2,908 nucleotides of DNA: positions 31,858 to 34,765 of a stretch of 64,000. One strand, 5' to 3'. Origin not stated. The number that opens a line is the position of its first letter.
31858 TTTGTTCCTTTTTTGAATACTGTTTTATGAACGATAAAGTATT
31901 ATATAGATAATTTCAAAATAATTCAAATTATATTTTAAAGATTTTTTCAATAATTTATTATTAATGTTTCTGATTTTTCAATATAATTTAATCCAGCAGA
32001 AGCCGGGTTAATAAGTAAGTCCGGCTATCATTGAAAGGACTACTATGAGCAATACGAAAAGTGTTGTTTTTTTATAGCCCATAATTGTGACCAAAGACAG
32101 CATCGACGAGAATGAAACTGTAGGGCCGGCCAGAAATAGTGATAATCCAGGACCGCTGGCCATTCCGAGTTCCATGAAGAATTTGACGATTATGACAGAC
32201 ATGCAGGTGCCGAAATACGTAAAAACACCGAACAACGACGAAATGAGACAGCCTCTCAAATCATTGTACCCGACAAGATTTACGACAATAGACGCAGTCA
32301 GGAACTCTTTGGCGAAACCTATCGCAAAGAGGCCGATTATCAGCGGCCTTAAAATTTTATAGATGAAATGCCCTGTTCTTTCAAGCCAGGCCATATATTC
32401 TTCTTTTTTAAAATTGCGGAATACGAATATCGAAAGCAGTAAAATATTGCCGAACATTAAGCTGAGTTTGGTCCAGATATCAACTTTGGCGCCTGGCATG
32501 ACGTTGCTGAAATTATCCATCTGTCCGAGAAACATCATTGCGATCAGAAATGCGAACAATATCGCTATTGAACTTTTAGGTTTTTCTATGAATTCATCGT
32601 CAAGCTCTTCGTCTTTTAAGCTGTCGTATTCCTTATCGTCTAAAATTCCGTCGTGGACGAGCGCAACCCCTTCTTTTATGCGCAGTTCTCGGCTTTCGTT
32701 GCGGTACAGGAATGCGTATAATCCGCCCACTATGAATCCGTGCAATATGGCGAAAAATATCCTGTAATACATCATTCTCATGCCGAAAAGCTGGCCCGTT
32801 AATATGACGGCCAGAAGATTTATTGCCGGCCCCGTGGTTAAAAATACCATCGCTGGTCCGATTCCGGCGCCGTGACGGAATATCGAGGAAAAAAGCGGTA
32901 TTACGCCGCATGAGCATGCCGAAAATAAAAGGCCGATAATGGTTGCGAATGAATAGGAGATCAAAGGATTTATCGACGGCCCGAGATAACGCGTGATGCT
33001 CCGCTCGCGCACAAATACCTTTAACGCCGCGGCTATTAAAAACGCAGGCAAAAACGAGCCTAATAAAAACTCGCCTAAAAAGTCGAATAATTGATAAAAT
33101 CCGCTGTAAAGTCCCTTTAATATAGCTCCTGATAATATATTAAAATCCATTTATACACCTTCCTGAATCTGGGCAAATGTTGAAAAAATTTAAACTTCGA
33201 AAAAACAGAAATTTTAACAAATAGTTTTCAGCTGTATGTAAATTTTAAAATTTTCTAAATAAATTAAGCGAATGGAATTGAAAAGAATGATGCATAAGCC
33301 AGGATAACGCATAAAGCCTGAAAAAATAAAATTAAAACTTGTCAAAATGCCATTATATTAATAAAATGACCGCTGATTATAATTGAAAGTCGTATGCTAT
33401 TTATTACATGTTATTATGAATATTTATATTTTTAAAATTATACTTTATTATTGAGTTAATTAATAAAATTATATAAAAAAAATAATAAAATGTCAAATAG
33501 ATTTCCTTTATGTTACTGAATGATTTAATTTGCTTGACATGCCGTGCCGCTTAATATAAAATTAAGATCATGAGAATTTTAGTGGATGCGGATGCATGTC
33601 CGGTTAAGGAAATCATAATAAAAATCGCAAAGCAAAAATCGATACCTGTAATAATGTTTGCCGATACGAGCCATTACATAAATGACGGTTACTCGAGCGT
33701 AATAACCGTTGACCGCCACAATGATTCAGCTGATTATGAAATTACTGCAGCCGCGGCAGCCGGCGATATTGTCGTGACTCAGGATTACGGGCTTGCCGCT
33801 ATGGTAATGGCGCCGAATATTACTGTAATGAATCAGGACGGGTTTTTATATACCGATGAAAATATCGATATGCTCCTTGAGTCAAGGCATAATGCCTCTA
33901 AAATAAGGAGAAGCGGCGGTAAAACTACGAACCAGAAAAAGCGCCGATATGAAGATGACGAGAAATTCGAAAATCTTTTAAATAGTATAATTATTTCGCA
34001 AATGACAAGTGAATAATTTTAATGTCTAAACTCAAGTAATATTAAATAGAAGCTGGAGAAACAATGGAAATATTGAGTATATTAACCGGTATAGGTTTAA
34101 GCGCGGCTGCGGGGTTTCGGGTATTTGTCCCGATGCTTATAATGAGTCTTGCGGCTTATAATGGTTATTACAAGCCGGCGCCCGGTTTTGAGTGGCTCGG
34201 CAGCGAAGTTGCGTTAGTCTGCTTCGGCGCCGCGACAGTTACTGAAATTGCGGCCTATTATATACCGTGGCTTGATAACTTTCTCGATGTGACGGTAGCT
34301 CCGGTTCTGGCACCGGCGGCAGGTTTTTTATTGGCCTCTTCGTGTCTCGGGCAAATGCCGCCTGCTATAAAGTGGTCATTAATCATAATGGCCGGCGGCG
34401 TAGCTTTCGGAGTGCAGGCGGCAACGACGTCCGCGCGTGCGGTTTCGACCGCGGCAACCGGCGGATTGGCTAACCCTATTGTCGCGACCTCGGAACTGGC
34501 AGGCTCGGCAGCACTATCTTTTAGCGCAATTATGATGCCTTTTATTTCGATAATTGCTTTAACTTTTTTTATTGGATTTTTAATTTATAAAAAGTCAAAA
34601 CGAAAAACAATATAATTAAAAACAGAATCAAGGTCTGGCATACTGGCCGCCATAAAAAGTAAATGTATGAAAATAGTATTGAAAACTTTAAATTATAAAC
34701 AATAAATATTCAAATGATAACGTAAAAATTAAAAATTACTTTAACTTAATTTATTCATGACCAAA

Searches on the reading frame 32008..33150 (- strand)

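Call 63: search_protein_families(library=pfam, proteins=[window:32008-33150:-], max_evalue=0.0001)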
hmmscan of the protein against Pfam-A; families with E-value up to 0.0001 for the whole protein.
window:32008-33150:- (380 aa): 1 family
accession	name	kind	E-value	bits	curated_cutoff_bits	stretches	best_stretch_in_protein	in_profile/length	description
PF03773.19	ArsP_1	-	7.1e-53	180.1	32.3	1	29-379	16-291/294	Predicted permease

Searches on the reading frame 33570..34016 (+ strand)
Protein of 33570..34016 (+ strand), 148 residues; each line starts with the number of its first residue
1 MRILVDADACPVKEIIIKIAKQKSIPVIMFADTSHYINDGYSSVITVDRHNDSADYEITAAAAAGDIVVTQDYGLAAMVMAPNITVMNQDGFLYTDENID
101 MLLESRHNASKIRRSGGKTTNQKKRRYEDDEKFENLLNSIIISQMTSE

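Call 63: search_protein_families(library=pfam, proteins=[window:33570-34016:+], max_evalue=0.0001)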
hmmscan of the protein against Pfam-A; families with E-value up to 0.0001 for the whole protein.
window:33570-34016:+ (148 aa): 1 family
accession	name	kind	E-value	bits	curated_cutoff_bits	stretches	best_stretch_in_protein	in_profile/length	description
PF02639.20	DUF188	-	2.6e-38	131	24.3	1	15-141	1-128/130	Uncharacterized BCR, YaiI/YqxD family COG1671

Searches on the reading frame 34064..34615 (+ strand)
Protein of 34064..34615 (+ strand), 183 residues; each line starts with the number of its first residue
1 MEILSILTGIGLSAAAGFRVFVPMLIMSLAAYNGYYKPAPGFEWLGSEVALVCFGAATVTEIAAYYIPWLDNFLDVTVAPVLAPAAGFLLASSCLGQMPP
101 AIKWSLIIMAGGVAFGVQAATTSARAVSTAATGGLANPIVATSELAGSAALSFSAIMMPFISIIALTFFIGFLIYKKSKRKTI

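Call 63: search_protein_families(library=pfam, proteins=[window:34064-34615:+], max_evalue=0.0001)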
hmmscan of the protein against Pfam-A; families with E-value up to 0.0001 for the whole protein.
window:34064-34615:+ (183 aa): 1 family
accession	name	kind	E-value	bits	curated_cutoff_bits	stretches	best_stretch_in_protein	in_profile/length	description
PF13548.11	DUF4126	-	5.7e-44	150.4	27.5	1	6-175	1-171/175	Domain of unknown function (DUF4126)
